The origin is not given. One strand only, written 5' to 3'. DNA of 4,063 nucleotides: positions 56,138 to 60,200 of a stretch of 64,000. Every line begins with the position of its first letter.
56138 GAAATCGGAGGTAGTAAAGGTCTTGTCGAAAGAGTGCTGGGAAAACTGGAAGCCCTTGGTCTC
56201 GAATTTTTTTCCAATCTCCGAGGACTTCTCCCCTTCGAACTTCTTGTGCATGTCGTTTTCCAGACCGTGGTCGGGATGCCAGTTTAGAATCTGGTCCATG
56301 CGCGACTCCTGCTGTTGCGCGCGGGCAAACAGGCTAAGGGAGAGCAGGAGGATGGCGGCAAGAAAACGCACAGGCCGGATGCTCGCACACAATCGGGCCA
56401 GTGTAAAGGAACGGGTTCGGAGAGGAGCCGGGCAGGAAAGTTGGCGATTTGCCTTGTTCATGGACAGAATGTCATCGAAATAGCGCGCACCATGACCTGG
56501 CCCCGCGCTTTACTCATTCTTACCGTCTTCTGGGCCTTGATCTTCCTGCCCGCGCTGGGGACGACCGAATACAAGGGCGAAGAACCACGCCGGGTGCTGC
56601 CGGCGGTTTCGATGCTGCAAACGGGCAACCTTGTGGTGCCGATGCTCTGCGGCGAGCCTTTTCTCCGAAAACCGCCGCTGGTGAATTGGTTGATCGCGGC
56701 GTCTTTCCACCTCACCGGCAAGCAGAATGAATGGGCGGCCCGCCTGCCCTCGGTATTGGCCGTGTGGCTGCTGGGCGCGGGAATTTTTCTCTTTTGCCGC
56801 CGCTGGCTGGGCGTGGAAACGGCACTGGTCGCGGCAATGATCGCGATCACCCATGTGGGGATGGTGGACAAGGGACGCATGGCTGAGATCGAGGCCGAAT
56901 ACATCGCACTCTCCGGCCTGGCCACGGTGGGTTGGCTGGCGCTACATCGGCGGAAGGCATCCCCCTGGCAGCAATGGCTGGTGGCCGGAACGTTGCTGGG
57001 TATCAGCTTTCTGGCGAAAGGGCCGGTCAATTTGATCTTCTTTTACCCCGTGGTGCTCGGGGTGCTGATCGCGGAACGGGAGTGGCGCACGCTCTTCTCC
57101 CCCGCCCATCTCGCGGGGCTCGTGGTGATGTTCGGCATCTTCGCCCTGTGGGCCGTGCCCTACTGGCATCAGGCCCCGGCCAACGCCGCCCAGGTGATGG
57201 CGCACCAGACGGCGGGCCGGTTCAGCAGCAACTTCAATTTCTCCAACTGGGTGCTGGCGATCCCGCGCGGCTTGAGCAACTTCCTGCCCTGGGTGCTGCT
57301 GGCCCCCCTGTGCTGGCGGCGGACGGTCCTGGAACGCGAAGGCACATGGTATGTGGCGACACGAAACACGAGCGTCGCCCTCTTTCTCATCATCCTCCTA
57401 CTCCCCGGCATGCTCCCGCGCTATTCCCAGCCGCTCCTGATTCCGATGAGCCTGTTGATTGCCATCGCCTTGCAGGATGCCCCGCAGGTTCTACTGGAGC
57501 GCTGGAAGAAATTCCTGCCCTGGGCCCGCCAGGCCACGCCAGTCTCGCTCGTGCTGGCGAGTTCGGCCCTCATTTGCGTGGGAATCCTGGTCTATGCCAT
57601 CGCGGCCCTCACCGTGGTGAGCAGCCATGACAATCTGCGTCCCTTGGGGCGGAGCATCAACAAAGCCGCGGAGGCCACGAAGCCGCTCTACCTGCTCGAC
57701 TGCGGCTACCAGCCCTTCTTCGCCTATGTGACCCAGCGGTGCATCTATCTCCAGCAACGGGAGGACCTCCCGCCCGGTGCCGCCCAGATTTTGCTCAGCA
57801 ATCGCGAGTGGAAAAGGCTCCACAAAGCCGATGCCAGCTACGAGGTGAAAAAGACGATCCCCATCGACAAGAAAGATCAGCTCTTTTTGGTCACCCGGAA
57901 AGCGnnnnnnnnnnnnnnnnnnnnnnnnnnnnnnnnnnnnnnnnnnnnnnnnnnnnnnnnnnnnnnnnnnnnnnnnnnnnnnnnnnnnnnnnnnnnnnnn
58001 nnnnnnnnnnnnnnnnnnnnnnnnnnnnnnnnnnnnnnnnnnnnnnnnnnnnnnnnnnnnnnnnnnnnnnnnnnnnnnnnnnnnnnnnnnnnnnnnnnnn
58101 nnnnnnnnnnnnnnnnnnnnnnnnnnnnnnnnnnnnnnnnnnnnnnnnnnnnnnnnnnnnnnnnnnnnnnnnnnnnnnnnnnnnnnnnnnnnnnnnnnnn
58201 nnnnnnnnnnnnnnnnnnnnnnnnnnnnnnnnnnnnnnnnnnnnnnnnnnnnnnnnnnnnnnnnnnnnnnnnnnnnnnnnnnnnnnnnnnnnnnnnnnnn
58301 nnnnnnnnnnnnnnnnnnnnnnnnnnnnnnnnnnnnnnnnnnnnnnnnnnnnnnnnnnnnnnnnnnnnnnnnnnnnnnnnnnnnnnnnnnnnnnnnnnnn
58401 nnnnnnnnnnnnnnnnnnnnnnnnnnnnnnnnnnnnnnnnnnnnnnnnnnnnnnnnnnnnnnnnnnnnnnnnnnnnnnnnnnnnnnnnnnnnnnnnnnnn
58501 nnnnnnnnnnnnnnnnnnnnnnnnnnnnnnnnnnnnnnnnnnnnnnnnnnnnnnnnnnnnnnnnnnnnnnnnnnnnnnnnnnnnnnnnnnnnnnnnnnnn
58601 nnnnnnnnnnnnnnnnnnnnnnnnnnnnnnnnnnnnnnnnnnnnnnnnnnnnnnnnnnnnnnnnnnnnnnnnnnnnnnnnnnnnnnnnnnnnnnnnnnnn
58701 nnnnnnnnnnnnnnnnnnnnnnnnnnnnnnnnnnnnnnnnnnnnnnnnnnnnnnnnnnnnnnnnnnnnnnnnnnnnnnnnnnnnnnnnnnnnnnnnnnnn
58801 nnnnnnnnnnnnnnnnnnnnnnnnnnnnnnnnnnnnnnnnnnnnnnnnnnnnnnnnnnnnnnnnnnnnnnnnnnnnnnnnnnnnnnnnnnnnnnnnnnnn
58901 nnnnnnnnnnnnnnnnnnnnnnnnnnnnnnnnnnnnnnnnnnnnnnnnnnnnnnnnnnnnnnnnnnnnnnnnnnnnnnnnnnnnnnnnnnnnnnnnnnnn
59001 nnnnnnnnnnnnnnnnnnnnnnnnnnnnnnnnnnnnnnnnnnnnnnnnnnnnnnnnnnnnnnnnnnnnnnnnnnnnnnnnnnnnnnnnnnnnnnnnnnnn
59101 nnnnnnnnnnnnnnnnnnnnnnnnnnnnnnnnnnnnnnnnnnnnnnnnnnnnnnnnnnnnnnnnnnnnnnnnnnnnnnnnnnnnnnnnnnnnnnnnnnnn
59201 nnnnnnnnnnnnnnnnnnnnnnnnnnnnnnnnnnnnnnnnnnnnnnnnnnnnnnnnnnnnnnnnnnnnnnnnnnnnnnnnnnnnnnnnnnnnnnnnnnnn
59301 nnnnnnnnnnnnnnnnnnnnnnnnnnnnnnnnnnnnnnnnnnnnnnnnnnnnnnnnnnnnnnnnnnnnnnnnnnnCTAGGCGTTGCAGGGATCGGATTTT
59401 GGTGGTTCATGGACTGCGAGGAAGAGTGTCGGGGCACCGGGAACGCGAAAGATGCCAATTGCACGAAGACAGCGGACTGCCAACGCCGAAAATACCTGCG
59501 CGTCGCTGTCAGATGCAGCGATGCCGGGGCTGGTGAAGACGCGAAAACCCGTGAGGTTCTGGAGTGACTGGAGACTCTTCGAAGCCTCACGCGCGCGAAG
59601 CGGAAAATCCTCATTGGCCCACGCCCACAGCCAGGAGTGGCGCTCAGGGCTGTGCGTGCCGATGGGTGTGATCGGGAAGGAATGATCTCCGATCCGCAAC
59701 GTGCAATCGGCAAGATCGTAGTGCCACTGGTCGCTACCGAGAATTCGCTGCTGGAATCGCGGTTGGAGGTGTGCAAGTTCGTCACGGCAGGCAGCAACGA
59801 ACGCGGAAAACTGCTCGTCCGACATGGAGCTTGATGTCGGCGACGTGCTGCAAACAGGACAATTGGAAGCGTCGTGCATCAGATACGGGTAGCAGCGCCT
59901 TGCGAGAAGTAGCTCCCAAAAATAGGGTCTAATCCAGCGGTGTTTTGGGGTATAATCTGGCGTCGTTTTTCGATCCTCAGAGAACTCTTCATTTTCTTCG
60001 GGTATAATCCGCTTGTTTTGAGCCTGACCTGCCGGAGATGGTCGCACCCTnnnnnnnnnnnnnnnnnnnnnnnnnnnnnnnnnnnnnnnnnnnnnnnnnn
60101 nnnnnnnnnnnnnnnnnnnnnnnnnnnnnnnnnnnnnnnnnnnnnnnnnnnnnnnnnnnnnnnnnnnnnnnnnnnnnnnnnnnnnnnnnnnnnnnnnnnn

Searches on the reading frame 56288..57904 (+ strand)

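Call 90: search_protein_families(library=pfam, proteins=[window:56288-57904:+], max_evalue=0.001)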
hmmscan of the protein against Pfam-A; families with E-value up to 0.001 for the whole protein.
window:56288-57904:+ (539 aa): 1 family
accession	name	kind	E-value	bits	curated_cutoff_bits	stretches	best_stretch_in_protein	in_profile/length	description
PF13231.12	PMT_2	-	4.8e-19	69.6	26.1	1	128-286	2-155/160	Dolichyl-phosphate-mannose-protein mannosyltransferase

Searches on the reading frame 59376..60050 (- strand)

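Call 51: search_protein_families(library=pfam, proteins=[window:59376-60050:-], max_evalue=0.01)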
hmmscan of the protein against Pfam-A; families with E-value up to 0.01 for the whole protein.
window:59376-60050:- (224 aa): 1 family
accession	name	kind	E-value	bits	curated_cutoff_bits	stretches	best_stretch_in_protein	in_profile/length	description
PF21813.2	DUF6882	-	2e-26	93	23.9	1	83-216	2-142/142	Family of unknown function (DUF6882)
